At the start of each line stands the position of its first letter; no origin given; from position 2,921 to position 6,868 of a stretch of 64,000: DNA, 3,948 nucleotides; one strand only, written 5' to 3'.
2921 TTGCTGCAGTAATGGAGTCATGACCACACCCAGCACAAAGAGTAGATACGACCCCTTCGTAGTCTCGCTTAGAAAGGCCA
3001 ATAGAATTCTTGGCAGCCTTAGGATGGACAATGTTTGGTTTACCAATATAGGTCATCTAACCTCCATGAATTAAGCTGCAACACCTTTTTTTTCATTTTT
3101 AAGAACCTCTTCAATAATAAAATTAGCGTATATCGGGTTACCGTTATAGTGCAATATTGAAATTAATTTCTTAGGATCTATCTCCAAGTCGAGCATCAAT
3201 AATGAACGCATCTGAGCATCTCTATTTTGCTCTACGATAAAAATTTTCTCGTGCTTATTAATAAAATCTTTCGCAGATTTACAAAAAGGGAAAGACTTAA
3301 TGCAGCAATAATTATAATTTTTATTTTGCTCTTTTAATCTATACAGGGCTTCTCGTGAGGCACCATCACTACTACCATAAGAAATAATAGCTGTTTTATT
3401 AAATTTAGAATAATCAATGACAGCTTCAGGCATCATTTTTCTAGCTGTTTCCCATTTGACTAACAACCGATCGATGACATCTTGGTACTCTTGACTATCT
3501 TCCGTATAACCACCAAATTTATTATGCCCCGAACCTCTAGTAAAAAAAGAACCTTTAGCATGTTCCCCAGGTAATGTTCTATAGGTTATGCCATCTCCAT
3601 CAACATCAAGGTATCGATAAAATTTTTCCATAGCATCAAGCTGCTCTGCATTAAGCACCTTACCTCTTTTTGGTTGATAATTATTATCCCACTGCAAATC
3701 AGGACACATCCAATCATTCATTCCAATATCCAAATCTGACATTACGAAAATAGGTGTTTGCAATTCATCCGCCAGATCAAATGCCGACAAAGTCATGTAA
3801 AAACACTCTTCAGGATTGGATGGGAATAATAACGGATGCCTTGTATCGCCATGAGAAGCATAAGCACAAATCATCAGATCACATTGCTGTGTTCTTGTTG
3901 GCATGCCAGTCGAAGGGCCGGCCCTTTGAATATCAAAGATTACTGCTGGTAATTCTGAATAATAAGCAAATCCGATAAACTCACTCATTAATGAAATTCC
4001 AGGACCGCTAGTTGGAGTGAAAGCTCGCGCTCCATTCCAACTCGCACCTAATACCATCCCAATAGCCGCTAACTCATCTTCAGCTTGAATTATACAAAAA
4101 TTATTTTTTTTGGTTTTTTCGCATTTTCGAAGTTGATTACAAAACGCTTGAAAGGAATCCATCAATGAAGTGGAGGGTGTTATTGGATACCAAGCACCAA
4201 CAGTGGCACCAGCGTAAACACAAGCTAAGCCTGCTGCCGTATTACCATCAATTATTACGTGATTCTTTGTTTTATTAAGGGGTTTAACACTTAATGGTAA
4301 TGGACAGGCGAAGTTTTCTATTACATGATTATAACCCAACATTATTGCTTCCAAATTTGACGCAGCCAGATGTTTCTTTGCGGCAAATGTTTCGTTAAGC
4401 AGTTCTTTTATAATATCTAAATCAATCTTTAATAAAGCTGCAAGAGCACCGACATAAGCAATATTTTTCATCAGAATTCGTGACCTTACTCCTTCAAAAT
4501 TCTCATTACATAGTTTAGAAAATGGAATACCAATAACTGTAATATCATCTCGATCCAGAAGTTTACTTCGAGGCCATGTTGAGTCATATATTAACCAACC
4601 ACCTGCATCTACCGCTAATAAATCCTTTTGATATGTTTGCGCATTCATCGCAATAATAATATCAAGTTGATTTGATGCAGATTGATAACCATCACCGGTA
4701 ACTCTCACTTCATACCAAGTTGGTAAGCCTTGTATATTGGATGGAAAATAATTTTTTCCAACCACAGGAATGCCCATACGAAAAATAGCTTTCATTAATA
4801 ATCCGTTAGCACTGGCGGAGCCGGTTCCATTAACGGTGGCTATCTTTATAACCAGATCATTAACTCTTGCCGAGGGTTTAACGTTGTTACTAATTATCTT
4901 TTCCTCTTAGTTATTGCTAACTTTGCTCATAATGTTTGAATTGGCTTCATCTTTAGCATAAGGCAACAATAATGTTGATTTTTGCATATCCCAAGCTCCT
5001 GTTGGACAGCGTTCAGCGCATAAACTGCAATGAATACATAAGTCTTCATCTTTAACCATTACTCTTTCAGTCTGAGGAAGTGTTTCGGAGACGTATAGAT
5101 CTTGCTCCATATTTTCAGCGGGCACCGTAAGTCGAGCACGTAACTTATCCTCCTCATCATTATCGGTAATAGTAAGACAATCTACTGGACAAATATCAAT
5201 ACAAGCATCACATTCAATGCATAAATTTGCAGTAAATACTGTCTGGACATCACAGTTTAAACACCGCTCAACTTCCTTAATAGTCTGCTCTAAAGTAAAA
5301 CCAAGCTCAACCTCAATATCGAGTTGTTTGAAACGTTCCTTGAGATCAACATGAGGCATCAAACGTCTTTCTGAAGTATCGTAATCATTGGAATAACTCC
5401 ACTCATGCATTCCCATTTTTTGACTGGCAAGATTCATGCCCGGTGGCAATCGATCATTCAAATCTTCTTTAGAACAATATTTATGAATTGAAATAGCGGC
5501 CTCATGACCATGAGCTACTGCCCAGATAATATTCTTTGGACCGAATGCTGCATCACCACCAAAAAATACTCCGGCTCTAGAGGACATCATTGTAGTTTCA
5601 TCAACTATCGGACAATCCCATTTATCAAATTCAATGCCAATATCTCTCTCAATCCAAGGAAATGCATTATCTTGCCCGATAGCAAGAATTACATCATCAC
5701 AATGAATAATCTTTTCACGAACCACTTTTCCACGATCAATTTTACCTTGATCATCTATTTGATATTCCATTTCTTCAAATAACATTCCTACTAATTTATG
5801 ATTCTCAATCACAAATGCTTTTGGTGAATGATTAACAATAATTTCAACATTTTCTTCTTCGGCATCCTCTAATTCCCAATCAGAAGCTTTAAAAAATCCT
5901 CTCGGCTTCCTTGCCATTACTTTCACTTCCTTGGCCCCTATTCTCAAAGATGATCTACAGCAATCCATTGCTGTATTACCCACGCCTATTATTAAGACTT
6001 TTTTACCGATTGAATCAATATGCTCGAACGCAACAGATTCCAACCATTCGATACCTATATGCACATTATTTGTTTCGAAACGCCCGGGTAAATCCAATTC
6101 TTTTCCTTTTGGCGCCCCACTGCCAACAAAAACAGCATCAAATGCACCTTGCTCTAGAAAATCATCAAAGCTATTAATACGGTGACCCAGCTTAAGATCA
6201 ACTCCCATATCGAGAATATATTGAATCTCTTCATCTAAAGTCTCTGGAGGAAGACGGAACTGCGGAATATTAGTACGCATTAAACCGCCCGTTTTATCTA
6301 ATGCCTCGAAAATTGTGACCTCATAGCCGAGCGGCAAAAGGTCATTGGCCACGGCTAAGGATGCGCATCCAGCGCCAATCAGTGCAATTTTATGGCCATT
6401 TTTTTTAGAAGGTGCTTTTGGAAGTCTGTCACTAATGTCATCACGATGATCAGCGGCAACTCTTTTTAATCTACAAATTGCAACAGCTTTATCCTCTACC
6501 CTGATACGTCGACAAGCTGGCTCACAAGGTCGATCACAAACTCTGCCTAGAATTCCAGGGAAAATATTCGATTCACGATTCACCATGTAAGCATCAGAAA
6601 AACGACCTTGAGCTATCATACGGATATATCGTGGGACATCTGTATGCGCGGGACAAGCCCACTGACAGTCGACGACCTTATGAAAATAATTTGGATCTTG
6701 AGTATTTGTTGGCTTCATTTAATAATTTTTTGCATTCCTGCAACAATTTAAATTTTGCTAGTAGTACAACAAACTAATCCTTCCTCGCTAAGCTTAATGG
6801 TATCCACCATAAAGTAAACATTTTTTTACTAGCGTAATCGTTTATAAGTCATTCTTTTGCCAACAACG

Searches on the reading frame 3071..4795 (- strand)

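Call 25: search_protein_families(library=ncbifam, proteins=[window:3071-4795:-], max_evalue=1e-20)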
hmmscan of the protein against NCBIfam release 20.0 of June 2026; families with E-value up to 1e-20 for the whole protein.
window:3071-4795:- (574 aa): 5 families
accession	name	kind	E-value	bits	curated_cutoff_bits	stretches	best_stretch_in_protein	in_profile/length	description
TIGR03710.1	OAFO_sf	subfamily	4.8e-161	537.1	482.75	1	2-563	23-560/561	2-oxoacid:acceptor oxidoreductase subunit alpha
NF041170.1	Oxoac_fdxalpha_Archa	equivalog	1e-97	328.1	800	1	79-566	134-621/636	2-oxoacid:ferredoxin oxidoreductase subunit alpha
NF006412.0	PRK08659.1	equivalog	1.1e-66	225.6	411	1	177-566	3-375/378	2-oxoacid:acceptor oxidoreductase subunit alpha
NF007206.0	PRK09627.1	equivalog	1.5e-55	188.7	579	1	179-564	3-372/375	2-oxoglutarate synthase subunit alpha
NF005507.0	PRK07119.1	subfamily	4.8e-40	137.5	399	1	178-358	3-174/352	3-methyl-2-oxobutanoate dehydrogenase subunit VorB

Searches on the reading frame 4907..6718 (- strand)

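Call 25: search_protein_families(library=ncbifam, proteins=[window:4907-6718:-], max_evalue=1e-20)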
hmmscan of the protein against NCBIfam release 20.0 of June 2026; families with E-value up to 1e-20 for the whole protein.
window:4907-6718:- (603 aa): 14 families
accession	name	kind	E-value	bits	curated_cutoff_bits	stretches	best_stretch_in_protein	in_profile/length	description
NF009410.0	PRK12771.1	subfamily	3.7e-119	398.9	516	1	3-580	35-564/566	NAD(P)-binding protein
NF009454.0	PRK12814.1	equivalog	2.5e-93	313.6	916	1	17-499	103-582/657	putative NADPH-dependent glutamate synthase small subunit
NF009414.0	PRK12778.1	equivalog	6.1e-82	276.1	1103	1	17-417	338-751/752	bifunctional dihydroorotate dehydrogenase B NAD binding subunit/NADPH-dependent glutamate synthase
TIGR01316.1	gltA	equivalog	1.2e-81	274.9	471.75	1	17-414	37-448/449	NADPH-dependent glutamate synthase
TIGR03315.1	Se_ygfK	equivalog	1.1e-72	244.9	835.3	1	15-511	444-898/1012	putative selenate reductase subunit YgfK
NF010590.0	PRK13984.1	equivalog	6.9e-69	232.6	946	1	18-418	198-609/611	putative oxidoreductase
NF009413.0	PRK12775.1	equivalog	1.3e-68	231.8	1895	1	18-417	341-756/1006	putative trifunctional 2-polyprenylphenol hydroxylase/glutamate synthase subunit beta/ferritin domain-containing protein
TIGR01318.1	gltD_gamma_fam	subfamily_domain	2.8e-59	200.9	482.95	1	17-414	49-464/467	glutamate synthase, small subunit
NF009408.0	PRK12769.1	equivalog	3.7e-56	190.6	1003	1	18-418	236-654/659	formate-dependent uric acid utilization protein AegA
TIGR01317.1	GOGAT_sm_gam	subfamily_domain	2.2e-51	175.2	447.7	1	19-415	53-478/485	glutamate synthase small subunit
NF045663.1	diclust_near_Sec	equivalog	4.8e-47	160.5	530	1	16-217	18-212/759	pyridine nucleotide-disulfide oxidoreductase/dicluster-binding protein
NF009451.0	PRK12809.1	equivalog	9.4e-46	156.3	1154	1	12-410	213-629/639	formate-dependent uric acid utilization protein YgfT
NF009409.0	PRK12770.1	subfamily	2.4e-45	155.1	343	1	102-418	12-353/360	putative glutamate synthase subunit beta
NF009415.0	PRK12779.1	equivalog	1.6e-42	145.5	1519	1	18-413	210-624/944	putative bifunctional glutamate synthase subunit beta/2-polyprenylphenol hydroxylase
